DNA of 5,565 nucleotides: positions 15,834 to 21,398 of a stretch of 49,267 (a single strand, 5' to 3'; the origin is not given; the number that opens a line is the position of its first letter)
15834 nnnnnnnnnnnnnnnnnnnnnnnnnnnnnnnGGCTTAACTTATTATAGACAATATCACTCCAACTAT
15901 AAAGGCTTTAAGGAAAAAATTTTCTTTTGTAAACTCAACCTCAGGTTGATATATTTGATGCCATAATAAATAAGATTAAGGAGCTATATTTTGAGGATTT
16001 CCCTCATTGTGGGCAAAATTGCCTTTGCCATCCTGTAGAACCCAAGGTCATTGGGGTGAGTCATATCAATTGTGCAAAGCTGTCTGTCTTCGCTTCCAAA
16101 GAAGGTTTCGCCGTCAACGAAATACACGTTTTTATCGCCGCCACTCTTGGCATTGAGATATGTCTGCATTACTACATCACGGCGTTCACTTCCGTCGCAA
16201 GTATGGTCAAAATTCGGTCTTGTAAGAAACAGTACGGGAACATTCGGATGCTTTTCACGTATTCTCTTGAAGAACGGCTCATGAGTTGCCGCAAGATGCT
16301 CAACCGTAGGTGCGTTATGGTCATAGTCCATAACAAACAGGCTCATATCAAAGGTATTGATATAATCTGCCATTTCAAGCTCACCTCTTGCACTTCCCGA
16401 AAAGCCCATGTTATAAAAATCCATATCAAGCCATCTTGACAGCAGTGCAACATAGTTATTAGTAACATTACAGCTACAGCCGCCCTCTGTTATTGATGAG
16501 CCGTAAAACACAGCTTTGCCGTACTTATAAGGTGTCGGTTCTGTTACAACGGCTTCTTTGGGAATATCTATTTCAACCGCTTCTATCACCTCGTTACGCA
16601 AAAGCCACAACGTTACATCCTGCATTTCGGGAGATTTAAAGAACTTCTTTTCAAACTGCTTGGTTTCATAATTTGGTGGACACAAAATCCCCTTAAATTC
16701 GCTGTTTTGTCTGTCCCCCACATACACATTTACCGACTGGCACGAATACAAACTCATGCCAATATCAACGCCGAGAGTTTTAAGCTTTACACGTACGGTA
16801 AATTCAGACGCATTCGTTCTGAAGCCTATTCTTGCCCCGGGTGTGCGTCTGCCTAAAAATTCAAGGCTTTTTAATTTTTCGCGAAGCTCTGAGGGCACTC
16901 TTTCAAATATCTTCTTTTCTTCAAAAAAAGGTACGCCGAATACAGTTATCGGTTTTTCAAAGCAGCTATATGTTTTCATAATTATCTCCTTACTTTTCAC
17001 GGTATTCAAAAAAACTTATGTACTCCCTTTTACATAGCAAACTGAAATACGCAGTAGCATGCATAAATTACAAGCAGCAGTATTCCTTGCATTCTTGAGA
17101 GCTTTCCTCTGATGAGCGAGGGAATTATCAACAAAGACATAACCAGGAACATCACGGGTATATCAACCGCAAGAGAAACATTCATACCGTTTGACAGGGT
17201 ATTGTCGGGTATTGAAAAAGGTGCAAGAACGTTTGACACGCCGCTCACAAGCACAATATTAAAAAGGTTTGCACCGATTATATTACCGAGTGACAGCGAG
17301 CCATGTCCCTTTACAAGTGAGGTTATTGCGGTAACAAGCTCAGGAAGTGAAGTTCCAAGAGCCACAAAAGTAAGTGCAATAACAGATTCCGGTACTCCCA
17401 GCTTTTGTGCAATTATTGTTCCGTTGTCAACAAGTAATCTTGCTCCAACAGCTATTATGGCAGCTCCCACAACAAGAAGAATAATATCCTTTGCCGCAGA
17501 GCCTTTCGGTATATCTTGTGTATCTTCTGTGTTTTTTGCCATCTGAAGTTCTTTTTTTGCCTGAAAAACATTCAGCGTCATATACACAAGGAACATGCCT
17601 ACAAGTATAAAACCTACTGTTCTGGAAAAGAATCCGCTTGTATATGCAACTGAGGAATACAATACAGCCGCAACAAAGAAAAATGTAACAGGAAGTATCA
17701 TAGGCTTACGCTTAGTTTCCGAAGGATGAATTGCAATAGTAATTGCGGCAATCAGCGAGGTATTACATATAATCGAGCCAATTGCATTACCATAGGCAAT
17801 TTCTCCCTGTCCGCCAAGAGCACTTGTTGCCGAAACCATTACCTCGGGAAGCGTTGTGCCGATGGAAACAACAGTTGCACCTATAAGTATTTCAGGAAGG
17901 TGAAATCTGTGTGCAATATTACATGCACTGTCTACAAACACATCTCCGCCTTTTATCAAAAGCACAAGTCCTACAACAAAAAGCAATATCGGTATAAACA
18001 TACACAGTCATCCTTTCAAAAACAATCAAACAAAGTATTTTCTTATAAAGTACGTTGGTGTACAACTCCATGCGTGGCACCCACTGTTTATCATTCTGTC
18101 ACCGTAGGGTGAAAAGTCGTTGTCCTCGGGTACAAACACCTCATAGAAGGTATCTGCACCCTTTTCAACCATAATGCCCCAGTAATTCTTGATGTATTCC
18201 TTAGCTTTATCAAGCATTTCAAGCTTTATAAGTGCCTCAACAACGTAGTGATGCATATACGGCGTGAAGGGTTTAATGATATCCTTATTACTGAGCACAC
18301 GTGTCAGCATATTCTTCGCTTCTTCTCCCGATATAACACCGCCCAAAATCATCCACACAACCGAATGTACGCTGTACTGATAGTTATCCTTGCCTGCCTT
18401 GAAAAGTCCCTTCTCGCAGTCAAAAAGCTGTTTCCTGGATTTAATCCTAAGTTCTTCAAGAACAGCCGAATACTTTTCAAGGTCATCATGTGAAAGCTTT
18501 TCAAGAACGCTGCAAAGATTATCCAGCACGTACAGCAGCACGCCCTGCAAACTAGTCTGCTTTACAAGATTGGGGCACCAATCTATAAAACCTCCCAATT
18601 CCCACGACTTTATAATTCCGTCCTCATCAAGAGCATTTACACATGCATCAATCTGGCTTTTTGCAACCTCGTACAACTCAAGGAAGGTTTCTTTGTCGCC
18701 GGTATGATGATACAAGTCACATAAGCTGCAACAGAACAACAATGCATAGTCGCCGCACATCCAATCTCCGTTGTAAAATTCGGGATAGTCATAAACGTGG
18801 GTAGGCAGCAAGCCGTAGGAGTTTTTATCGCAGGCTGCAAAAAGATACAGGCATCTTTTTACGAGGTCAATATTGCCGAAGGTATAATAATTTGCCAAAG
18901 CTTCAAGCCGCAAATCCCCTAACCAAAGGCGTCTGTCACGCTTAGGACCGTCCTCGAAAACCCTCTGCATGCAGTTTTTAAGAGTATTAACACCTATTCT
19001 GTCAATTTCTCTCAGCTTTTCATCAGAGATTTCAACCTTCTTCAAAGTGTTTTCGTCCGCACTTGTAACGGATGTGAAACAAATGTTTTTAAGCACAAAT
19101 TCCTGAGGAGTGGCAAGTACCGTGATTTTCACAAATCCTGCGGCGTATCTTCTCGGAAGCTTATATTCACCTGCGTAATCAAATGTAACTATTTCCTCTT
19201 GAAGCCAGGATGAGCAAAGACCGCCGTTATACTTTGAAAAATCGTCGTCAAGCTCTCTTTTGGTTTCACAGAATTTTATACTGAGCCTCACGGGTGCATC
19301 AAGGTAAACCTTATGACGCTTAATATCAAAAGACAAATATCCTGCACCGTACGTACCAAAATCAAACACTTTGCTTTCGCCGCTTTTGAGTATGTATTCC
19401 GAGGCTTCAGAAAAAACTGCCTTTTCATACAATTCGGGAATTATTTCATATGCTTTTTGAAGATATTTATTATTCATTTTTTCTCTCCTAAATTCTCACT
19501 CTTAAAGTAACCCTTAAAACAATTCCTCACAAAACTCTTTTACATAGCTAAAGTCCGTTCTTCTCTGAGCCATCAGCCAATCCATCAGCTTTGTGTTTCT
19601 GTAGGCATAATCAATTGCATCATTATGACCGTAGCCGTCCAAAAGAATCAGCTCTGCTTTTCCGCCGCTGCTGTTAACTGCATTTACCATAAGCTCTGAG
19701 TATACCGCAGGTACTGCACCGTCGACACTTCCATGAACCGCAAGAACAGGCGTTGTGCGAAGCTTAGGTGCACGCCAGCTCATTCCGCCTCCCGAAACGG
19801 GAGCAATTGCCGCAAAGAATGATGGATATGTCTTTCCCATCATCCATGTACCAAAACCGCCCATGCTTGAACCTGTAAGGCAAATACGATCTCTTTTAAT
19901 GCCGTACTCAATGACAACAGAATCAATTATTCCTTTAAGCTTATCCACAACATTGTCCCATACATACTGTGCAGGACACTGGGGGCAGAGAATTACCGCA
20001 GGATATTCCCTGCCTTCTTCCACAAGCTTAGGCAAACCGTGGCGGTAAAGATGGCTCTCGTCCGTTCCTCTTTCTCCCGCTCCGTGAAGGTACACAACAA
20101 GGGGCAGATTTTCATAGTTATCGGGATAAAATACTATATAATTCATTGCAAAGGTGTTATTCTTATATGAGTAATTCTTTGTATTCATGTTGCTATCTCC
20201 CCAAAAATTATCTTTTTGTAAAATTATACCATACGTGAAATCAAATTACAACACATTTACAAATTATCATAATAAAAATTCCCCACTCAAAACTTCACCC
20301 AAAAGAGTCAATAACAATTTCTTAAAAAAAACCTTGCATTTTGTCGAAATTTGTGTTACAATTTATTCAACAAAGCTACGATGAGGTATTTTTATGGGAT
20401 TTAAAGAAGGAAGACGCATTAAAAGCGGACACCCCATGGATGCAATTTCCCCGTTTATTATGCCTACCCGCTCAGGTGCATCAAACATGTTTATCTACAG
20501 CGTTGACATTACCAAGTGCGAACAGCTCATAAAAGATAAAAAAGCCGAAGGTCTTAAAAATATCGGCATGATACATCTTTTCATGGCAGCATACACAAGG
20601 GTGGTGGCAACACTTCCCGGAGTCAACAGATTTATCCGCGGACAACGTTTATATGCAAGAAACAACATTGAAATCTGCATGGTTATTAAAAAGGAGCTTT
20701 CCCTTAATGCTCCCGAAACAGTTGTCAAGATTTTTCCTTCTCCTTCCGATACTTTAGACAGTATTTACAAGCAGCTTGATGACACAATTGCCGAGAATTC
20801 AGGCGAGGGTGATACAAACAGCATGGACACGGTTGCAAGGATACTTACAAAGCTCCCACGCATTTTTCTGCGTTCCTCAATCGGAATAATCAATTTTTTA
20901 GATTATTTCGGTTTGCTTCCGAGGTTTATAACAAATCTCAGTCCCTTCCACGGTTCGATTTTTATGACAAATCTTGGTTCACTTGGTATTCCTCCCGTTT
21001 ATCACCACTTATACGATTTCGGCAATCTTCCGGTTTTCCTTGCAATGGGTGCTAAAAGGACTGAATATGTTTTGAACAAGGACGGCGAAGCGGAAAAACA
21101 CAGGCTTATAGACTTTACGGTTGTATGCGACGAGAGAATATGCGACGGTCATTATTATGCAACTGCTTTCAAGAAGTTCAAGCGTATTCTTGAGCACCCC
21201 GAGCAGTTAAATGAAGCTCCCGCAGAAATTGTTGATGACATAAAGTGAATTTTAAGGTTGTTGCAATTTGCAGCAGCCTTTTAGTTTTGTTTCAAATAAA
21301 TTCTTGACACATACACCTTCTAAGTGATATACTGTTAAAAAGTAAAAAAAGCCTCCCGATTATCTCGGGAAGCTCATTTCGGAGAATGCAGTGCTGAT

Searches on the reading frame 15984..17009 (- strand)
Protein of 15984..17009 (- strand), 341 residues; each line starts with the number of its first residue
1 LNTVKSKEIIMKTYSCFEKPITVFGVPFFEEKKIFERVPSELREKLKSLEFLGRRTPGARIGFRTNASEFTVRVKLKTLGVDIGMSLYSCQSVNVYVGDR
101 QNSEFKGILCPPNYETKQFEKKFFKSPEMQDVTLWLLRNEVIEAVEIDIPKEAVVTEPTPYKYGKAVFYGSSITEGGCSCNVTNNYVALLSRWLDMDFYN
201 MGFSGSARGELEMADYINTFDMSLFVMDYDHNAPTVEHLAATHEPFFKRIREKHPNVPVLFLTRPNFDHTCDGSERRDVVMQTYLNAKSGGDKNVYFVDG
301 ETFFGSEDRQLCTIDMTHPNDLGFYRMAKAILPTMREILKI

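Call 39: search_protein_families(library=pfam, proteins=[window:15984-17009:-], max_evalue=0.00001)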
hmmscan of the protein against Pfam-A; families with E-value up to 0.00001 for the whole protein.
window:15984-17009:- (341 aa): 3 families
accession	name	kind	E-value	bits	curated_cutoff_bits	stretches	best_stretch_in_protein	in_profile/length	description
PF14606.12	Lipase_GDSL_3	-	3.8e-29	102.7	27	1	166-335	4-177/178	GDSL-like Lipase/Acylhydrolase family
PF14607.12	GxDLY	-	4.6e-11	43.2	27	1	25-154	13-145/146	N-terminus of Esterase_SGNH_hydro-type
PF13472.12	Lipase_GDSL_2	-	8e-08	33.4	32.9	1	168-323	1-175/178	GDSL-like Lipase/Acylhydrolase family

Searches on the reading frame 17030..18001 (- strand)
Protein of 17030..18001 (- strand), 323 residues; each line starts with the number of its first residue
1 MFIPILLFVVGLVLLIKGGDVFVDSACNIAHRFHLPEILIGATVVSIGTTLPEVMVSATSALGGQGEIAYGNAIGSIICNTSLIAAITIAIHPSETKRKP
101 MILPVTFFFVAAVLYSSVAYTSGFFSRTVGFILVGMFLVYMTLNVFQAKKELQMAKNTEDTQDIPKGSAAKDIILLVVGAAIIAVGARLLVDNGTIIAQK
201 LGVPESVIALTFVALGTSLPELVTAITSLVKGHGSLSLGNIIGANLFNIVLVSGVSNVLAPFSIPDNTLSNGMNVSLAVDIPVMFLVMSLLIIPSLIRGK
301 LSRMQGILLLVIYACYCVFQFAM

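Call 39: search_protein_families(library=pfam, proteins=[window:17030-18001:-], max_evalue=0.00001)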
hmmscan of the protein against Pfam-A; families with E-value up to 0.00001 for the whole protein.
window:17030-18001:- (323 aa): 1 family
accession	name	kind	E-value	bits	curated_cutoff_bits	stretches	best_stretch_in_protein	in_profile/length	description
PF01699.29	Na_Ca_ex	-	3.2e-59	199.7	24.9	2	173-321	3-150/151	Sodium/calcium exchanger protein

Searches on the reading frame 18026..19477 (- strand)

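Call 40: search_protein_families(library=pfam, proteins=[window:18026-19477:-], max_evalue=0.00001)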
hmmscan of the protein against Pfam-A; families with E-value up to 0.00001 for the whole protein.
window:18026-19477:- (483 aa): 2 families
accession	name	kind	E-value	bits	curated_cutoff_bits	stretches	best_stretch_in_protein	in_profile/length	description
PF21104.3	Glyco_hydro_78_N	-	2.5e-28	98.8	27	1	23-129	26-133/142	Glycosyl hydrolase family 78 alpha-rhamnosidase N-terminal domain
PF17389.8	Bac_rhamnosid6H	-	5.4e-20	72.4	24.5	1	148-479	6-336/339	Bacterial alpha-L-rhamnosidase 6 hairpin glycosidase domain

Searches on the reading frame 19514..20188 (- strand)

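Call 40: search_protein_families(library=pfam, proteins=[window:19514-20188:-], max_evalue=0.00001)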
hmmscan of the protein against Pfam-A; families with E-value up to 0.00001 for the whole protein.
window:19514-20188:- (224 aa): 2 families
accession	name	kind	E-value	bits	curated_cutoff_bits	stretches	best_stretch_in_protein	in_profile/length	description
PF00326.27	Peptidase_S9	-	5e-08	33.1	22.6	0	88-133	52-97/213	Prolyl oligopeptidase family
PF02230.22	Abhydrolase_2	-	7.3e-08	33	23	1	79-189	85-200/217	Phospholipase/Carboxylesterase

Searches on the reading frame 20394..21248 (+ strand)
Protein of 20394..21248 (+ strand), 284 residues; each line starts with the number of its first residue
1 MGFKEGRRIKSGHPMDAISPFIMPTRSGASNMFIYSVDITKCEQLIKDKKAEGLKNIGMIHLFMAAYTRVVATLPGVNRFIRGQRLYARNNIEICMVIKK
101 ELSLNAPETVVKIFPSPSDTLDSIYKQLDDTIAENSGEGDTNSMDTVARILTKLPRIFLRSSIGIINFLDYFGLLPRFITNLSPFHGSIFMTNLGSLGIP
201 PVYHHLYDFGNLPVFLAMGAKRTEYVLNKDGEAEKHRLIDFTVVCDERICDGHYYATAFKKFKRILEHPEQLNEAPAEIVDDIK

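Call 6: search_protein_families(library=pfam, proteins=[window:20394-21248:+], max_evalue=1)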
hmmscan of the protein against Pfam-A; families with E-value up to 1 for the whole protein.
window:20394-21248:+ (284 aa): 2 families
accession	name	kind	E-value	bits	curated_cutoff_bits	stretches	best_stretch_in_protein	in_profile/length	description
PF00198.28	2-oxoacid_dh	-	1.4e-11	44.7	23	2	188-272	149-230/232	2-oxoacid dehydrogenases acyltransferase (catalytic domain)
PF14676.12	FANCI_S2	-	0.25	12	37.8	1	109-177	40-108/156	FANCI solenoid 2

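Call 7: search_protein_families(library=ncbifam, proteins=[window:20394-21248:+], max_evalue=1)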
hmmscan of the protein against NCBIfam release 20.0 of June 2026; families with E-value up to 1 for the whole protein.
window:20394-21248:+ (284 aa): 4 families
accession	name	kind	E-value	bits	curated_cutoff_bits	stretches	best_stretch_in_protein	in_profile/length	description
TIGR01349.1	PDHac_trf_mito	equivalog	7.5e-05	22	445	1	214-271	375-434/437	pyruvate dehydrogenase complex dihydrolipoamide acetyltransferase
TIGR01347.1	sucB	equivalog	0.0034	16.6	378.65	1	37-102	207-276/404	dihydrolipoyllysine-residue succinyltransferase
NF004309.0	PRK05704.1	equivalog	0.0099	15.3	449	0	50-104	224-282/408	2-oxoglutarate dehydrogenase complex dihydrolipoyllysine-residue succinyltransferase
NF008815.0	PRK11857.1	equivalog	0.11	11.9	378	1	207-272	242-305/308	dihydrolipoamide acetyltransferase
